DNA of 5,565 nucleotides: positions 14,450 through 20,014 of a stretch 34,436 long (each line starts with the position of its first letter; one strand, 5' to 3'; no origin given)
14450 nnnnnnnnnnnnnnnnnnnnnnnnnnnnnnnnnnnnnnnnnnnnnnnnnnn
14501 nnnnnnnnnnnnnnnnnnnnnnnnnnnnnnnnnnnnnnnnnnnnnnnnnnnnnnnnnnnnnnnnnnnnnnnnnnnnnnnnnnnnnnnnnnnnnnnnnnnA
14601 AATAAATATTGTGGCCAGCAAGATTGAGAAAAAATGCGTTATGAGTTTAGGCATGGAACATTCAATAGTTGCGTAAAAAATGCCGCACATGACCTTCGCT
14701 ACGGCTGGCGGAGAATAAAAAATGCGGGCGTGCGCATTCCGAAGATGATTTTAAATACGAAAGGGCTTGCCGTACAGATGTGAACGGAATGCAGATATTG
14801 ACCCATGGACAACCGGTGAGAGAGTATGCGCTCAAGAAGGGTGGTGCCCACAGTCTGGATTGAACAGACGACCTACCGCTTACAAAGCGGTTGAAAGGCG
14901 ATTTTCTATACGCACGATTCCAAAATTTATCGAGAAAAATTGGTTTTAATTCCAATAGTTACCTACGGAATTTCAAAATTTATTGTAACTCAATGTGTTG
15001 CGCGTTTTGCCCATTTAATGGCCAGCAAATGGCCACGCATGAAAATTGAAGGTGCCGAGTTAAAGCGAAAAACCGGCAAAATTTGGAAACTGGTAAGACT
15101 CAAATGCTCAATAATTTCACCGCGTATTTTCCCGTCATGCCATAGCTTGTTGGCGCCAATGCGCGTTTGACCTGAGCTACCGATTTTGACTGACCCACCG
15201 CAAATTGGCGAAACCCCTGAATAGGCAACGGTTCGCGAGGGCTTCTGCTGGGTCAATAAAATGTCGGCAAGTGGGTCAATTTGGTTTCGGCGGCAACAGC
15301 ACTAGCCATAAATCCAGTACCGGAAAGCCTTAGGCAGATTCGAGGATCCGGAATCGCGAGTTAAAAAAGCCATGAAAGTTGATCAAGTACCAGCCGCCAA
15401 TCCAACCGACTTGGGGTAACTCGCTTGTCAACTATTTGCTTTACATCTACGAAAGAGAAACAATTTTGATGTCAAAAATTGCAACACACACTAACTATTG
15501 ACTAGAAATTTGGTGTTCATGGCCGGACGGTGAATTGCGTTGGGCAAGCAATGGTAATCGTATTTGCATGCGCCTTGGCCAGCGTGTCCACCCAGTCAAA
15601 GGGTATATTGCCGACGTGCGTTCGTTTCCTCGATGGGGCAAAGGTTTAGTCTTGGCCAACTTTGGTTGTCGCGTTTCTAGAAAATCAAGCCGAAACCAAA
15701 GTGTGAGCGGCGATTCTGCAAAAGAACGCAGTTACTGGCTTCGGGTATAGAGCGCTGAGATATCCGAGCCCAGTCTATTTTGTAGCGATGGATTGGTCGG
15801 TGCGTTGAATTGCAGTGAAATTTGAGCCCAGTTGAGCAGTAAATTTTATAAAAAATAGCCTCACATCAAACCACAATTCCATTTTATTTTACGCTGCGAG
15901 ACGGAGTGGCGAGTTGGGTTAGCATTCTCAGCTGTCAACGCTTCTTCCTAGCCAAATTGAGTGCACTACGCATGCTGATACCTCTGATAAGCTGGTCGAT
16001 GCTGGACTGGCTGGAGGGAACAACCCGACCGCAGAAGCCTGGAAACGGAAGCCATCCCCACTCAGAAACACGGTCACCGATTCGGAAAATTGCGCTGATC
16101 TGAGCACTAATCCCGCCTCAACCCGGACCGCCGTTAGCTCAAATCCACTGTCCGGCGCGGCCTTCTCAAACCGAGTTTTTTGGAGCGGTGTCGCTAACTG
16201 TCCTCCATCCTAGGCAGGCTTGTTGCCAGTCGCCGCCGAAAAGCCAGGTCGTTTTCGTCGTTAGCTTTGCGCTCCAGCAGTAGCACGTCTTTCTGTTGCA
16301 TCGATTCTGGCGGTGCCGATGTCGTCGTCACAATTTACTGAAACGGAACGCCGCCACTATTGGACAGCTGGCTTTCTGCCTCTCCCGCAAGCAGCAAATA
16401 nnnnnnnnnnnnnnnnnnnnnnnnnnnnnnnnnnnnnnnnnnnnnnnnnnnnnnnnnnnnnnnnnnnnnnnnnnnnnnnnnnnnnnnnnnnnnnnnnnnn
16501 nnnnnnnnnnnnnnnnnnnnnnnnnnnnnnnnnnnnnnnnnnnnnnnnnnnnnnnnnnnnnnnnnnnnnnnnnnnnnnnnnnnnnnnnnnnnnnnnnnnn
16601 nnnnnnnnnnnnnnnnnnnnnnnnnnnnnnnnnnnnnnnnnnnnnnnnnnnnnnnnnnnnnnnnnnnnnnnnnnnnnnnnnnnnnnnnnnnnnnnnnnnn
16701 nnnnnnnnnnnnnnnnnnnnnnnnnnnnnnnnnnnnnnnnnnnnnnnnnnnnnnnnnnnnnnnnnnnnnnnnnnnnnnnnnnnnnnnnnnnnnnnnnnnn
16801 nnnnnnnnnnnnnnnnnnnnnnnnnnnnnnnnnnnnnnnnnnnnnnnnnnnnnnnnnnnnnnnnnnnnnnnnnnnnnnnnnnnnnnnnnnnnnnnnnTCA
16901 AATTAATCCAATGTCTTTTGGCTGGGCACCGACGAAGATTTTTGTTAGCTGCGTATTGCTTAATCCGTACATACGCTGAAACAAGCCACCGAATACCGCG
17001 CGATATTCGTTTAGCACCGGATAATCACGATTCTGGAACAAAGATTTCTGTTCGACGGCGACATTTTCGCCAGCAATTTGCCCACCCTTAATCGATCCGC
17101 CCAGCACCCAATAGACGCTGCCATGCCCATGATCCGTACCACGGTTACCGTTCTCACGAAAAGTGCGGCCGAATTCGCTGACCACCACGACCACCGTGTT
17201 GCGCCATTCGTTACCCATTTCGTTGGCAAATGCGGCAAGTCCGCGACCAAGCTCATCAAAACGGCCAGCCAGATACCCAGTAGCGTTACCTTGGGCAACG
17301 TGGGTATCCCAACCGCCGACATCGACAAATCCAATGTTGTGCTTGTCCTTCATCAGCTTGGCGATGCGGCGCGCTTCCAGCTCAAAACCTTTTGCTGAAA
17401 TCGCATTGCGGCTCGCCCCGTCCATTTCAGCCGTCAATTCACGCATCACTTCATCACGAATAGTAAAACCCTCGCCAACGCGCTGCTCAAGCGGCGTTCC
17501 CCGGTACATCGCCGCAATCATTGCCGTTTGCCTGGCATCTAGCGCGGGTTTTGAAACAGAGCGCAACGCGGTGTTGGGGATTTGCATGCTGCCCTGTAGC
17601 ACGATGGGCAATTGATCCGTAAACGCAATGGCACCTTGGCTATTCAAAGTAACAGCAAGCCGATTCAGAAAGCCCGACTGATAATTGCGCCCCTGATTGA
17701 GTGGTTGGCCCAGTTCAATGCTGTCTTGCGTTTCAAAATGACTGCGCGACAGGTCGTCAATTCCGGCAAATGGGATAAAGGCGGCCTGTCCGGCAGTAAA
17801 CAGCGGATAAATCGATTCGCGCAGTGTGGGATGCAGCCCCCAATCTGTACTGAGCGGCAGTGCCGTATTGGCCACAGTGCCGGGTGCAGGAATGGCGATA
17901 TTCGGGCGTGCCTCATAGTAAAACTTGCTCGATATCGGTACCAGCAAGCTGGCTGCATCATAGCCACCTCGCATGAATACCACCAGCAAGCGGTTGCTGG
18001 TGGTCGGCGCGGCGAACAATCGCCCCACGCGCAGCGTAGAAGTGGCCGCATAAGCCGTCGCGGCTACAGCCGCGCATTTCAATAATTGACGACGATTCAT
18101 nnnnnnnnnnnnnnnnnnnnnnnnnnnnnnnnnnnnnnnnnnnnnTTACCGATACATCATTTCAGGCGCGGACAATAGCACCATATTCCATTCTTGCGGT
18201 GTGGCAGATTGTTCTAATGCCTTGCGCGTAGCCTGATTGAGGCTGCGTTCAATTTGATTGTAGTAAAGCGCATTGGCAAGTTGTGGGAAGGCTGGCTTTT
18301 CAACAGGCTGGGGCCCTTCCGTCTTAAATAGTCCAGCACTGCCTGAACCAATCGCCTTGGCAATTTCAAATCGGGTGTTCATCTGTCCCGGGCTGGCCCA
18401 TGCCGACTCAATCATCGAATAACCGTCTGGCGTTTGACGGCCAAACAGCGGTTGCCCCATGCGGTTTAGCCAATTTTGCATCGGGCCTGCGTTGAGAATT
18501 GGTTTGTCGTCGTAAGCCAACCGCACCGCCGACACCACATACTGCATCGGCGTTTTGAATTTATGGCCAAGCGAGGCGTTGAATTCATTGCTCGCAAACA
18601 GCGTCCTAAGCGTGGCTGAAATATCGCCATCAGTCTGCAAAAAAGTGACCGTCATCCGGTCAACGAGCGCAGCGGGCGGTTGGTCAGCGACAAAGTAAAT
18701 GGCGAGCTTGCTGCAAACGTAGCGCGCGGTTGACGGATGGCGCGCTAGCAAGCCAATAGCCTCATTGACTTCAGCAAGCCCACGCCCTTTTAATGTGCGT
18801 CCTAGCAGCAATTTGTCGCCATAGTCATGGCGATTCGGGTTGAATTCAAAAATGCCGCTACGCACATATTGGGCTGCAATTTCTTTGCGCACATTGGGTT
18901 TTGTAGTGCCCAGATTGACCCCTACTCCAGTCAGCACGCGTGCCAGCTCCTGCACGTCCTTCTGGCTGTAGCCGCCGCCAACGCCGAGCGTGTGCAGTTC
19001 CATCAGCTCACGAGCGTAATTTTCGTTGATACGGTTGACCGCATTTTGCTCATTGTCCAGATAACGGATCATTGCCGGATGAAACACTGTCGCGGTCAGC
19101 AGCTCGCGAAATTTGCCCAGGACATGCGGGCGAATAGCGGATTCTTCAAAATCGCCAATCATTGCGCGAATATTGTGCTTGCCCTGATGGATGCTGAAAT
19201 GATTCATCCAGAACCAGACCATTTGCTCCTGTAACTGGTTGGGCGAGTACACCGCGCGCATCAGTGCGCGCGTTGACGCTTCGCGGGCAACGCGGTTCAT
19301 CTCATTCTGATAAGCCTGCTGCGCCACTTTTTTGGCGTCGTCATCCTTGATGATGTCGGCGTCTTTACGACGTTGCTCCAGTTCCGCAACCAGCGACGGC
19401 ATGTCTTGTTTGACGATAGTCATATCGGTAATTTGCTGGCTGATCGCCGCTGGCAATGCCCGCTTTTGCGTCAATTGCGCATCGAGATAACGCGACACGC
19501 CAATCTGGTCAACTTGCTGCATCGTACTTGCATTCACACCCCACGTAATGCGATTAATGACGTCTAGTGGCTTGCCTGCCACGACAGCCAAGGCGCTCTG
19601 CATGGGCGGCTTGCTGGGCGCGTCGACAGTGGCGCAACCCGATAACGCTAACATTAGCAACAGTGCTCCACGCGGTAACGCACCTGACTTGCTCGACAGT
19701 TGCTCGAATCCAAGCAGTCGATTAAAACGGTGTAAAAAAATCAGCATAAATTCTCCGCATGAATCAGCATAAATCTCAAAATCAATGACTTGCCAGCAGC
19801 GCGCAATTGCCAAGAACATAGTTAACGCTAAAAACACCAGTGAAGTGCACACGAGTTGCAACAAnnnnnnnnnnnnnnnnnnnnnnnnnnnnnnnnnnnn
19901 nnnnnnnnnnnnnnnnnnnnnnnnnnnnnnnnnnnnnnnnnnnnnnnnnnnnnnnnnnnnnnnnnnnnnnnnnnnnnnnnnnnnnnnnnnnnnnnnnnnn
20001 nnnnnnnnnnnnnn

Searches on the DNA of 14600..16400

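Call 61: search_rna_families(source=window, start=14600, end=16400, threshold=evalue, max_evalue=1)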
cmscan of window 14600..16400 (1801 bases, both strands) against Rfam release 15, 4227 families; matches with E-value up to 1: 1.
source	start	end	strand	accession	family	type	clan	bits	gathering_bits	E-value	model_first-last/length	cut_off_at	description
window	14845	14915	-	RF00005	tRNA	Gene; tRNA;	CL00001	37.2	29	9.3e-06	1-71/71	no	tRNA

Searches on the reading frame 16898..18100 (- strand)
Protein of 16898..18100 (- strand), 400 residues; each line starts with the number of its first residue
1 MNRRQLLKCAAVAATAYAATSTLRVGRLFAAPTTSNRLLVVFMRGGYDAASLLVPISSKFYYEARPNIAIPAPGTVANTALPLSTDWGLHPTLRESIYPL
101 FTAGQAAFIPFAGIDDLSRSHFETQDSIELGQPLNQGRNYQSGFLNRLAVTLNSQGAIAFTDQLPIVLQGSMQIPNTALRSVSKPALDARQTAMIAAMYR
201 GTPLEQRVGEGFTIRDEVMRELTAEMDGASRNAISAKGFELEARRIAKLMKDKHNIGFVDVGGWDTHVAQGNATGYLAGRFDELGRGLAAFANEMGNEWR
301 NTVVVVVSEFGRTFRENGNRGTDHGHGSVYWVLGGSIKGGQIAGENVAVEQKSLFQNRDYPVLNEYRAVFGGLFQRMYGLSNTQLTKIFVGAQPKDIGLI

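Call 7: search_protein_families(library=pfam, proteins=[window:16898-18100:-], max_evalue=0.001)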
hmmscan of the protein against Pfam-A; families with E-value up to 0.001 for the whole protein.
window:16898-18100:- (400 aa): 1 family
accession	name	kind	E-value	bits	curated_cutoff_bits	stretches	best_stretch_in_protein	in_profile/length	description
PF07394.17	DUF1501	-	4.3e-45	155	27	1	36-388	2-389/390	Protein of unknown function (DUF1501)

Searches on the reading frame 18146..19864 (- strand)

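Call 7: search_protein_families(library=pfam, proteins=[window:18146-19864:-], max_evalue=0.001)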
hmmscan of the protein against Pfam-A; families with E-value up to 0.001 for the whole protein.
window:18146-19864:- (572 aa): 1 family
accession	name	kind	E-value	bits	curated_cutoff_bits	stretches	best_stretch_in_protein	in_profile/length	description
PF08811.16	DUF1800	-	3e-134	448.8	26.1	1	102-570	2-418/419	Protein of unknown function (DUF1800)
